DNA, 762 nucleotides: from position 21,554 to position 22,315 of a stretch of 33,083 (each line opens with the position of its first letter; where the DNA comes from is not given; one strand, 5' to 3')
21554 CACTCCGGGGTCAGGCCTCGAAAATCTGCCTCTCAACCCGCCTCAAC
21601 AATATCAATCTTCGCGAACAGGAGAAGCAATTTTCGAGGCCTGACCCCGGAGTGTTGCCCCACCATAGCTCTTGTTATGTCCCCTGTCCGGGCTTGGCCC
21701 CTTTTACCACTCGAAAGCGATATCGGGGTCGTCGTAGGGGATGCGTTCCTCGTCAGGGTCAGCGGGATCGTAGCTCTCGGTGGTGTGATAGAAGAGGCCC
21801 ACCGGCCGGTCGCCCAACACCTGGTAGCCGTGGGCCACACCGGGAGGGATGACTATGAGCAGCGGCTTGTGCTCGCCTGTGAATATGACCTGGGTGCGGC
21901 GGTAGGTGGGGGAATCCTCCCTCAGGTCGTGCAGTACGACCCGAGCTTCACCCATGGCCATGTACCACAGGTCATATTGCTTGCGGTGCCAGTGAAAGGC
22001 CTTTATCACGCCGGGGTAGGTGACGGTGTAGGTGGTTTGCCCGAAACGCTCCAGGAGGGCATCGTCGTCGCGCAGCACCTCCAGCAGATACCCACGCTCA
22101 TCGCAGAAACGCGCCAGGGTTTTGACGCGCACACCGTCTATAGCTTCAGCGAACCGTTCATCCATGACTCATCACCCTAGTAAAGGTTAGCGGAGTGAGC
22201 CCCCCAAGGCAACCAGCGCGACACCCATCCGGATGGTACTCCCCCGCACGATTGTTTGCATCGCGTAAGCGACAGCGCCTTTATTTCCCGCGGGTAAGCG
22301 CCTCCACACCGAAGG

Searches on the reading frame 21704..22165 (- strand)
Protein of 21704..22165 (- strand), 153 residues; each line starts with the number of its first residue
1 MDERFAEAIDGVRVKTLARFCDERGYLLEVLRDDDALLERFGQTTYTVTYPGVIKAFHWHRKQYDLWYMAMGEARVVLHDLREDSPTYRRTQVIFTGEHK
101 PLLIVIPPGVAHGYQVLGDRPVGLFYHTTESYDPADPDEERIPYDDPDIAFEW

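Call 14: search_protein_families(library=pfam, proteins=[window:21704-22165:-])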
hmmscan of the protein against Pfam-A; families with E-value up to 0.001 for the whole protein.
window:21704-22165:- (153 aa): 2 families
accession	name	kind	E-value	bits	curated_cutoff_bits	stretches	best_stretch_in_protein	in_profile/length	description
PF00908.23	dTDP_sugar_isom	-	1.7e-22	80.3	27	1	8-153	3-152/168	dTDP-4-dehydrorhamnose 3,5-epimerase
PF14667.12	Polysacc_synt_C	-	2.1e-12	47.6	28.7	1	21-138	2-109/111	Polysaccharide biosynthesis C-terminal domain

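Call 23: find_encoding_contigs(protein=window:21704-22165:-, flank=6000, max_places=8)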
Protein window:21704-22165:- (153 aa): 3 contigs read that carry it; 3 places shown.
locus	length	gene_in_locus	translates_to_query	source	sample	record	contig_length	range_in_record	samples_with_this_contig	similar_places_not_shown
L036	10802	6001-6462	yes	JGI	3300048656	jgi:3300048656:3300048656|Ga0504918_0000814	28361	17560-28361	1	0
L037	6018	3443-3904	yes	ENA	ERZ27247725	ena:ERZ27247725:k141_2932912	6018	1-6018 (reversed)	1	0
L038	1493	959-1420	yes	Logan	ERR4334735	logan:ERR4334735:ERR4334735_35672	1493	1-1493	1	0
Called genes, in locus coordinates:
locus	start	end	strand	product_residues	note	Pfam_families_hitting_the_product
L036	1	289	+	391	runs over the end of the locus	PF01837:HcyBio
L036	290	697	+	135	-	PF09383:NIL, PF12797:Fer4_2 (faint), PF00037:Fer4 (weak), PF12837:Fer4_6 (weak), PF13237:Fer4_10, PF14697:Fer4_21, PF12838:Fer4_7, PF13187:Fer4_9 (weak), +1 more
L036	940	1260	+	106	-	PF00498:FHA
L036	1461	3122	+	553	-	PF00069:Pkinase, PF07714:PK_Tyr_Ser-Thr, PF03109:ABC1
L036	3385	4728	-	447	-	PF00890:FAD_binding_2 (faint), PF01134:GIDA (faint), PF01494:FAD_binding_3 (weak), PF05834:Lycopene_cycl (faint), PF07992:Pyr_redox_2 (faint), PF12831:FAD_oxidored (weak), PF13450:NAD_binding_8 (weak), PF01266:DAO (weak)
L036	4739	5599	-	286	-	PF01073:3Beta_HSD (faint), PF01370:Epimerase, PF04321:RmlD_sub_bind, PF16363:GDP_Man_Dehyd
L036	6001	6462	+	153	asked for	PF00908:dTDP_sugar_isom, PF14667:Polysacc_synt_C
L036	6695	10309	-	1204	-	PF17210:SdrD_B, PF17210:SdrD_B, PF17802:SpaA, PF17210:SdrD_B, PF13620:CarboxypepD_reg, PF17210:SdrD_B, PF17802:SpaA, PF17210:SdrD_B, +14 more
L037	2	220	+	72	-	?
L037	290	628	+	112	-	-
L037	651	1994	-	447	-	PF00890:FAD_binding_2 (faint), PF01134:GIDA (faint), PF01266:DAO (faint), PF01494:FAD_binding_3 (weak), PF05834:Lycopene_cycl (faint), PF07992:Pyr_redox_2 (faint), PF12831:FAD_oxidored (weak), PF13450:NAD_binding_8 (weak)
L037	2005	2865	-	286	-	PF01073:3Beta_HSD (faint), PF01370:Epimerase, PF04321:RmlD_sub_bind, PF02719:Polysacc_synt_2 (weak), PF16363:GDP_Man_Dehyd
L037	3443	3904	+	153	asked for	PF00908:dTDP_sugar_isom, PF14667:Polysacc_synt_C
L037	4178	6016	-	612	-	?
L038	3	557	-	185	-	?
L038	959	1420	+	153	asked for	PF00908:dTDP_sugar_isom, PF14667:Polysacc_synt_C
